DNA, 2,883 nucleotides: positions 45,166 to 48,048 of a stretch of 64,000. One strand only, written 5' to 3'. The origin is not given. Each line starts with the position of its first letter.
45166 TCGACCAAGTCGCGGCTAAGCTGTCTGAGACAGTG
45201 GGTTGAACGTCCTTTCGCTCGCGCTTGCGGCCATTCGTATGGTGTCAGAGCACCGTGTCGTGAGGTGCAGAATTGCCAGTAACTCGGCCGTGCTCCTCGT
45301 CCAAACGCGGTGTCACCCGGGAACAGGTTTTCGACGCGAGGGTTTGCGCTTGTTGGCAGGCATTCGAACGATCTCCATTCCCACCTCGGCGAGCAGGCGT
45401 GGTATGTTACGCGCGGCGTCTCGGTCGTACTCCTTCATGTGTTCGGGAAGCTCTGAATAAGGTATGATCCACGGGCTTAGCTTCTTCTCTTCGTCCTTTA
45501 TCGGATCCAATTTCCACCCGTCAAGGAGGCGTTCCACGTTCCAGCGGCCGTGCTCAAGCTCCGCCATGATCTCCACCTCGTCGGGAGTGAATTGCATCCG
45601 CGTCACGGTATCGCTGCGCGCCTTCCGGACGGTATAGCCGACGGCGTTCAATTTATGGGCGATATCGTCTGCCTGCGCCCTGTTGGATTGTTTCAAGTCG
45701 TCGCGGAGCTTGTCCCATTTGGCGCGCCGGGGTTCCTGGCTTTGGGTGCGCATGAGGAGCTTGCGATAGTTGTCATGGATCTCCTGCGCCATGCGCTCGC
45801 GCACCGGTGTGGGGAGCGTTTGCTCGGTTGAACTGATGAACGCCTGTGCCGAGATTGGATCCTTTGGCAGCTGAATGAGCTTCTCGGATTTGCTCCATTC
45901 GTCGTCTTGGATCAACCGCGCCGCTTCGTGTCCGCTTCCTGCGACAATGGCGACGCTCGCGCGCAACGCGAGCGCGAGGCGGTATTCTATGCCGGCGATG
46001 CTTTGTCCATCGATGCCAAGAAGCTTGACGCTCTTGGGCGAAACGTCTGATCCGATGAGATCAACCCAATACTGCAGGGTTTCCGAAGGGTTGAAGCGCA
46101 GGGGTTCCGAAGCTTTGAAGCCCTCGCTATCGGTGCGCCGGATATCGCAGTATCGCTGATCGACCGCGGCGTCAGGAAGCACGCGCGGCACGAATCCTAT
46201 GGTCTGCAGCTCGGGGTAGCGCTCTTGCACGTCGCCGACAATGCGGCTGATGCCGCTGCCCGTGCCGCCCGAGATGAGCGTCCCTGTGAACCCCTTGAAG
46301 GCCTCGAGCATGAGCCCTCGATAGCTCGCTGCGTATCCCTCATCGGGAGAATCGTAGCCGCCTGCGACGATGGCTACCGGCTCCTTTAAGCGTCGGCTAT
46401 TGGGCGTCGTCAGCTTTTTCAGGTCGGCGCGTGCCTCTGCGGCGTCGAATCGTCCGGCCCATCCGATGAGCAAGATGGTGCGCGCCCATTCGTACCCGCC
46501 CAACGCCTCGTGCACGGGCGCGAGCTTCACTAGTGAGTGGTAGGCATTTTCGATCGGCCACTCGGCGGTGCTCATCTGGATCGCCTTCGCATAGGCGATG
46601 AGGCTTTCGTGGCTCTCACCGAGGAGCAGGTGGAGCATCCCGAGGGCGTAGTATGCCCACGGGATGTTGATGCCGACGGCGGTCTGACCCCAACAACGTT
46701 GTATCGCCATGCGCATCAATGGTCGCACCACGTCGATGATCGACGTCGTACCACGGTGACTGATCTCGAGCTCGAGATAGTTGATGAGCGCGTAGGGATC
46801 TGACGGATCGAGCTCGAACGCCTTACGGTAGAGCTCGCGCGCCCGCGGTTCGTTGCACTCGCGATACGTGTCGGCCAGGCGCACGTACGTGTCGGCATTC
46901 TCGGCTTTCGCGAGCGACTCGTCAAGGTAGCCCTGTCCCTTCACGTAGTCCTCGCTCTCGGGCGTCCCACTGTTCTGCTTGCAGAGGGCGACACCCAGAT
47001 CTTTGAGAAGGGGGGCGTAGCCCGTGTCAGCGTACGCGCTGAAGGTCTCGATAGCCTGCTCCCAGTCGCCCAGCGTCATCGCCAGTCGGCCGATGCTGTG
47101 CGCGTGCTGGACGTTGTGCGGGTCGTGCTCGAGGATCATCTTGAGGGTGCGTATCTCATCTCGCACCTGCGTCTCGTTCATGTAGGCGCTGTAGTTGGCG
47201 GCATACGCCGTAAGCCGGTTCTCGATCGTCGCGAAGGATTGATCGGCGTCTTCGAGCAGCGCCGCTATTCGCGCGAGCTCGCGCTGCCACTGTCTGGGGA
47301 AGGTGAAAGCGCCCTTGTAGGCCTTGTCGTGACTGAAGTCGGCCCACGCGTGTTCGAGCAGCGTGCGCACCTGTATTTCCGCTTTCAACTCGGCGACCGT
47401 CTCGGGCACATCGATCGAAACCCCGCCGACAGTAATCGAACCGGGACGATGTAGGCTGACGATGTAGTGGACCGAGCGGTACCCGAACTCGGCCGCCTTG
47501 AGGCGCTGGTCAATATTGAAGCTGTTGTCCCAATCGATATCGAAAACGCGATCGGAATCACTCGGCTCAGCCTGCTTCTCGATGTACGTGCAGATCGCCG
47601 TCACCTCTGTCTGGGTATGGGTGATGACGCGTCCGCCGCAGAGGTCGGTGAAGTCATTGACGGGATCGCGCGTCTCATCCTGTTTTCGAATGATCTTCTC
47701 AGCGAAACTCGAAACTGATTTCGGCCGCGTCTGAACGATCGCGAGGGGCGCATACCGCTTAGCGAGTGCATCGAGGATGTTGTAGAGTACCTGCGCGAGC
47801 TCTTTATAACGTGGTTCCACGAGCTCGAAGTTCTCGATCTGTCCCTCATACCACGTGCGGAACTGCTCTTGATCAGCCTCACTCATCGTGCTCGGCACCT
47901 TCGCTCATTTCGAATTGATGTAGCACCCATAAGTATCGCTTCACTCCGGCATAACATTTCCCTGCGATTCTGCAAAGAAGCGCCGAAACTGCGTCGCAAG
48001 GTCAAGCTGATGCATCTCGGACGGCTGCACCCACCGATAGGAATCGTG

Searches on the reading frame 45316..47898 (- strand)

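Call 15: search_protein_families(library=pfam, proteins=[window:45316-47898:-])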
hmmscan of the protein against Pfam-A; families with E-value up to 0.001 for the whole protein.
window:45316-47898:- (861 aa): 12 families
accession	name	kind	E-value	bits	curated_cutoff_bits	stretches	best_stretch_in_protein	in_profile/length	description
PF04607.23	RelA_SpoT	-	1.8e-15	57.6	27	1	57-196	1-110/113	Region found in RelA / SpoT proteins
PF02026.21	RyR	-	7.4e-15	55.4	27.4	1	775-844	21-90/91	RyR domain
PF07719.23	TPR_2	-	3.5e-09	36.5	27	0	415-442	3-30/34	Tetratricopeptide repeat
PF13431.12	TPR_17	-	4.1e-08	33.3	24.4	0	356-374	1-19/34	Tetratricopeptide repeat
PF13181.12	TPR_8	-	6.5e-08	32.6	25.7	0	415-443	3-31/34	Tetratricopeptide repeat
PF00515.34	TPR_1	-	1.4e-07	31.5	27.8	0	414-441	2-29/34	Tetratricopeptide repeat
PF14559.12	TPR_19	-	3e-05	24.7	25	0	252-292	14-54/68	Tetratricopeptide repeat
PF13424.12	TPR_12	-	0.00025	21.6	30.1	0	414-443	46-75/77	Tetratricopeptide repeat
PF13428.12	TPR_14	-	0.00027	21.8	23.5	0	337-376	3-43/44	Tetratricopeptide repeat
PF23914.1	TPR_CcmH_CycH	-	0.00036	20.8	42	0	237-287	24-74/158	Cytochrome c-type biogenesis protein H TPR domain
PF20308.4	TPR-S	-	0.00083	20.3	27.6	0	352-377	77-101/102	Tetratricopeptide Repeats-Sensor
PF13414.12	TPR_11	-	0.00086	19.4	26.8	0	352-371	12-31/42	TPR repeat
